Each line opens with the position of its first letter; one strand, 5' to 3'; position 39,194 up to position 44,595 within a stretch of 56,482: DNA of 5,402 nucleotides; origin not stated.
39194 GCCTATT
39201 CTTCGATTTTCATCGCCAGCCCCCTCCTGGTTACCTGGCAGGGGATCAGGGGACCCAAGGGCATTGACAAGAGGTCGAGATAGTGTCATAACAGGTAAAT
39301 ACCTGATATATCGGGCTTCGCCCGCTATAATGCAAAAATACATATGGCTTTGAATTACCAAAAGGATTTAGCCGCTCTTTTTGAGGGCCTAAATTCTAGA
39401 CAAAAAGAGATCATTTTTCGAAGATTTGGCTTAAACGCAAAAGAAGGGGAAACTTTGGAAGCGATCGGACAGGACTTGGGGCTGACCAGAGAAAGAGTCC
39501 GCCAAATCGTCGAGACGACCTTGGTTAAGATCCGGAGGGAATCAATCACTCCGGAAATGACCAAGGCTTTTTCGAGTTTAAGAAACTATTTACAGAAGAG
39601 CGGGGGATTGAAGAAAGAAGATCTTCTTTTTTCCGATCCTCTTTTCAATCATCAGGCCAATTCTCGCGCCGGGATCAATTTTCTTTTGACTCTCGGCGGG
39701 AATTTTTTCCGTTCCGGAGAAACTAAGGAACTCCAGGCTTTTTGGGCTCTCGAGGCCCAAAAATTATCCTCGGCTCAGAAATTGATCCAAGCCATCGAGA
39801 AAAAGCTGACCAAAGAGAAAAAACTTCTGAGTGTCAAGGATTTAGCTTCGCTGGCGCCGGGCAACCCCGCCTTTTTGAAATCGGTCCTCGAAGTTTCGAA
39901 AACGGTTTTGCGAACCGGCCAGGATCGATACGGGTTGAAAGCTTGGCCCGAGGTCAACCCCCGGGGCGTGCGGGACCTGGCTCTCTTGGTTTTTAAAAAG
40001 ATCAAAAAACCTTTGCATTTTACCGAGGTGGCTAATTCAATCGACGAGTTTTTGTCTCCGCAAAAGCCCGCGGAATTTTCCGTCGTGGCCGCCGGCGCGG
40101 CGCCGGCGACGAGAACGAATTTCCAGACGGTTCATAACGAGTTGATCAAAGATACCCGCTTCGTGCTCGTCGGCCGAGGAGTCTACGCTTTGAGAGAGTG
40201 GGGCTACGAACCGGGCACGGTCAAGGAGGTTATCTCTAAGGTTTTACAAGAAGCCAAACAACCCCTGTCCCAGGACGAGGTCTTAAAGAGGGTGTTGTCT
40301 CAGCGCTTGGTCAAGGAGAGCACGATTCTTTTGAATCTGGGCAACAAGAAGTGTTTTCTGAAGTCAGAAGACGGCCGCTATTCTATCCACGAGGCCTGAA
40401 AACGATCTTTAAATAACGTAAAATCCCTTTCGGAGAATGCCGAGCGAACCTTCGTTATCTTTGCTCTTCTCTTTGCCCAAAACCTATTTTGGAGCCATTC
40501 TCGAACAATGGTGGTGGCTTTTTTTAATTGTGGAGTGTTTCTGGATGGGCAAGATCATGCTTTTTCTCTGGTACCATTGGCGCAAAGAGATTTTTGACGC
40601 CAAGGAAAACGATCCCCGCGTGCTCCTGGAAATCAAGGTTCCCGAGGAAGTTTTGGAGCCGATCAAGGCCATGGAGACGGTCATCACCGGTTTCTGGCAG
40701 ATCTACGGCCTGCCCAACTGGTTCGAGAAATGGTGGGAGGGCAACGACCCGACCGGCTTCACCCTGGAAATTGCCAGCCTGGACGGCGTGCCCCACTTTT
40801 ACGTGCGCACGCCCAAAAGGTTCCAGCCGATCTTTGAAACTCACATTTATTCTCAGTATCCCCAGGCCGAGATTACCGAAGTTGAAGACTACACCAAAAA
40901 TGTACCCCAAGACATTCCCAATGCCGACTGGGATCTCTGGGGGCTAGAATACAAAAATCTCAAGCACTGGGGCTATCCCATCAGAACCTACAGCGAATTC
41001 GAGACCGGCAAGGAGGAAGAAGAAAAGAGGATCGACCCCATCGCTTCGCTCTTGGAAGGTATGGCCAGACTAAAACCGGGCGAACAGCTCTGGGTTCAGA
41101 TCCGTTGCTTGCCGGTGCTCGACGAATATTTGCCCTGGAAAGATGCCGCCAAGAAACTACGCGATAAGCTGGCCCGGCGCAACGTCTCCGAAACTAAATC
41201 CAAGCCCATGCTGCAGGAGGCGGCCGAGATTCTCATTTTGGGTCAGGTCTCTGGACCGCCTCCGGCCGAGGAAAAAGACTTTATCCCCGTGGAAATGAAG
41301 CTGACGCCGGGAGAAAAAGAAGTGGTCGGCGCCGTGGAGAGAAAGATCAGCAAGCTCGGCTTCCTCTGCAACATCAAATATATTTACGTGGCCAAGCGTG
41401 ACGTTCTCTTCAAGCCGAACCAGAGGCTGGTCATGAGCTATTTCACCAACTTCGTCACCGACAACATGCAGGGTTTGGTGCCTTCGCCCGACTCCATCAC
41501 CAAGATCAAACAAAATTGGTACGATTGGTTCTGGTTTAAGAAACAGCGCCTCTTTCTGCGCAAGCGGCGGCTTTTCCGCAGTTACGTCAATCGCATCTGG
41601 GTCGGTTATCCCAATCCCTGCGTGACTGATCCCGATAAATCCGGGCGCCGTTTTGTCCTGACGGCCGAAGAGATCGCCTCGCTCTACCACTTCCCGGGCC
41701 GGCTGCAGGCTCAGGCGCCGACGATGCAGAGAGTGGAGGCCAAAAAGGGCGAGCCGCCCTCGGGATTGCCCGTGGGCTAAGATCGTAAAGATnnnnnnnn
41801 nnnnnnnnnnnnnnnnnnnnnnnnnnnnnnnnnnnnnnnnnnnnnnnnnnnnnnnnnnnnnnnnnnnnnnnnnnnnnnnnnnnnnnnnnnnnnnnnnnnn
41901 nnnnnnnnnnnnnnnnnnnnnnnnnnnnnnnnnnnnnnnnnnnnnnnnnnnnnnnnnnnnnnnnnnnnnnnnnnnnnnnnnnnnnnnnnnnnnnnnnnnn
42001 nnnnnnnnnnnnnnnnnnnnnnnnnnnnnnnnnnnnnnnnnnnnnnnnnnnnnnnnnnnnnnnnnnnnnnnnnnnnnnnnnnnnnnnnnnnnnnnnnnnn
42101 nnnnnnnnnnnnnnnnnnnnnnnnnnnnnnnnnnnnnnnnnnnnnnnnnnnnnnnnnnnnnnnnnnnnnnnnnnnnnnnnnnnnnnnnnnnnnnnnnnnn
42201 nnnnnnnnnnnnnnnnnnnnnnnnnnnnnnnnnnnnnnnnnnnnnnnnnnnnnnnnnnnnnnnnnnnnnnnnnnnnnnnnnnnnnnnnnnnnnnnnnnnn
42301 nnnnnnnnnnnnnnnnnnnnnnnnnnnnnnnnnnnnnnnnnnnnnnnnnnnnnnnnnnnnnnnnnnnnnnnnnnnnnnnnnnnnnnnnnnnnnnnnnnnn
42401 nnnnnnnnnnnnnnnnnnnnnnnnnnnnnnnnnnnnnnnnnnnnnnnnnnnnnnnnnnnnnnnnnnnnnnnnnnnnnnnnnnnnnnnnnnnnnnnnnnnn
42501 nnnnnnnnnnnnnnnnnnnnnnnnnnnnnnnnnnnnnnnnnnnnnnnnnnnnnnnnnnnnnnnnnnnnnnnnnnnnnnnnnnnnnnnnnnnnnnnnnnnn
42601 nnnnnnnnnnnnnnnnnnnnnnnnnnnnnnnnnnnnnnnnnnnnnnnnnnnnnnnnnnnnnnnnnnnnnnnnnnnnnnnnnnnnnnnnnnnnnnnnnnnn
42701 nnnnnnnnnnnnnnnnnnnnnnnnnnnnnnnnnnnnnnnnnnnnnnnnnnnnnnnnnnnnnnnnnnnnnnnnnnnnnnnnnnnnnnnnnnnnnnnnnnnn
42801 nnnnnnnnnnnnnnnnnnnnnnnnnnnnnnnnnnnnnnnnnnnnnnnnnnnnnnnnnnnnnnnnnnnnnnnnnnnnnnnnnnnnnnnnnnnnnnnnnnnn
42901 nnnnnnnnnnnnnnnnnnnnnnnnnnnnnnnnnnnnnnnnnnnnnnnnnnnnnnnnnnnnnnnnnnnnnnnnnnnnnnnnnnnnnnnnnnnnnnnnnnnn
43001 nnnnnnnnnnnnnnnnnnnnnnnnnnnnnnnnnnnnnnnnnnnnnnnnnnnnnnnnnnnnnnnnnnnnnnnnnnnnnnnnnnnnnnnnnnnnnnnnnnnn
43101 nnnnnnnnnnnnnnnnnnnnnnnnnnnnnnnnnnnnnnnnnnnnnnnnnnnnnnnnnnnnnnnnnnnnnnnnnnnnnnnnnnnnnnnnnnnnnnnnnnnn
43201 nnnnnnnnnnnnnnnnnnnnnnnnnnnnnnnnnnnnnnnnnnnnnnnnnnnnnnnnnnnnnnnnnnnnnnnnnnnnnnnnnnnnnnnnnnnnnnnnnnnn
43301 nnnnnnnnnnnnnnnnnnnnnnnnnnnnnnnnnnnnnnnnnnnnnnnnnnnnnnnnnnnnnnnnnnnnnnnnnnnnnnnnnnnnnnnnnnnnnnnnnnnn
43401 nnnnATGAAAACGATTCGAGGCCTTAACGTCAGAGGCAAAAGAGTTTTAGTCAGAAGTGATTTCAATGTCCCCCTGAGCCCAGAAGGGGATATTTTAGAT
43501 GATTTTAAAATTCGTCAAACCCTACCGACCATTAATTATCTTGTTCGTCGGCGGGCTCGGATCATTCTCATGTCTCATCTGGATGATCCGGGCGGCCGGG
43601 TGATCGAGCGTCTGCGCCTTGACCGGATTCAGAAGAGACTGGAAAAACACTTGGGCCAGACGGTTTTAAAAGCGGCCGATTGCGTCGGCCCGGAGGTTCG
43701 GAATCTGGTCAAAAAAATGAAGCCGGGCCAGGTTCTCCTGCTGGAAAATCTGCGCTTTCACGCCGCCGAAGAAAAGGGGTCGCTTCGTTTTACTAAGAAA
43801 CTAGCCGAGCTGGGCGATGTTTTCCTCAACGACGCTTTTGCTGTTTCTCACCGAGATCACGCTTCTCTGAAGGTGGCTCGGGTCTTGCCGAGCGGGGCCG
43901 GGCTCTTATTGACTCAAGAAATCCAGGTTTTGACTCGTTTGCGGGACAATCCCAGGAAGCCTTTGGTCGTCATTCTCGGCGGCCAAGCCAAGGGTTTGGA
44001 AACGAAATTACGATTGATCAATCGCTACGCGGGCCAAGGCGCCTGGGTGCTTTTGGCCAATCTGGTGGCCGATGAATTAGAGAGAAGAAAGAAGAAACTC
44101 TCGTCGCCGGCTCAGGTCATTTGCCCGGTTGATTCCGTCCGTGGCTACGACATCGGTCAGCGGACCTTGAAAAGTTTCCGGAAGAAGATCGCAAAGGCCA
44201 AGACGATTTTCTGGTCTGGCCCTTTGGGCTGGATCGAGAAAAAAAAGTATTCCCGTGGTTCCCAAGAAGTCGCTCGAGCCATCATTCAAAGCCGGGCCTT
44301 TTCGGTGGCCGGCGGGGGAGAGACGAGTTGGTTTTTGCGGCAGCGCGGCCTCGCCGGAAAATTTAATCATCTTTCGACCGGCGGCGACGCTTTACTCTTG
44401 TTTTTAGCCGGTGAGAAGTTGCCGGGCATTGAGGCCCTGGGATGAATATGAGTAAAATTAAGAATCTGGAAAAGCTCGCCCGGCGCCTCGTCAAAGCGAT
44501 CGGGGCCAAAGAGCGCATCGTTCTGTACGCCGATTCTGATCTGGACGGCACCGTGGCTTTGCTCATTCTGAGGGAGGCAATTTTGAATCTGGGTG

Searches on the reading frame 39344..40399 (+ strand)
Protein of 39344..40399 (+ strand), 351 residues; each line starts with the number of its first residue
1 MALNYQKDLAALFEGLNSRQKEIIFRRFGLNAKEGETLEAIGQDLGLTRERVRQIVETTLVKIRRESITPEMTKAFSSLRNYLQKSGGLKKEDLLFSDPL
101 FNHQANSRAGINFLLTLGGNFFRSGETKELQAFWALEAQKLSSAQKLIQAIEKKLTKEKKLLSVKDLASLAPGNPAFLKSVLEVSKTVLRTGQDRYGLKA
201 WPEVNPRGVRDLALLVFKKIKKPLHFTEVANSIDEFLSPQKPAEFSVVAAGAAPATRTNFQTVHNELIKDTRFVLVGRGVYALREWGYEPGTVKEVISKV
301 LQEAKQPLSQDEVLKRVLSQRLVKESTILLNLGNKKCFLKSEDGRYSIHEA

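Call 7: search_protein_families(library=pfam, proteins=[window:39344-40399:+], max_evalue=0.001)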
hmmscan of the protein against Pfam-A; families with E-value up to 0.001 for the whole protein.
window:39344-40399:+ (351 aa): 3 families
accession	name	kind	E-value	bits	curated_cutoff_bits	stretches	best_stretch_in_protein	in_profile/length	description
PF04545.22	Sigma70_r4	-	4.6e-12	45.7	24.1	1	13-64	2-49/50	Sigma-70, region 4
PF05066.19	HARE-HTH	-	1.7e-08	35.2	25.9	0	291-327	1-39/71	HB1, ASXL, restriction endonuclease HTH domain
PF16007.11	DUF4777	-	1.2e-06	29.1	34.4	0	296-348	8-66/66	Domain of unknown function (DUF4777)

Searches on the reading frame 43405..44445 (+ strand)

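Call 7: search_protein_families(library=pfam, proteins=[window:43405-44445:+], max_evalue=0.001)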
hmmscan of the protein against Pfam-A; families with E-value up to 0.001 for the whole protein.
window:43405-44445:+ (346 aa): 2 families
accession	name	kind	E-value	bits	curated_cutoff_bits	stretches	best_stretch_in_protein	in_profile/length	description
PF00162.24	PGK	-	5.9e-97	325.5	27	2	5-210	2-205/379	Phosphoglycerate kinase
PF25457.1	IRF-2BP1_2_M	-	0.00023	21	23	1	126-230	53-151/162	IRF-2BP1/2 middle domain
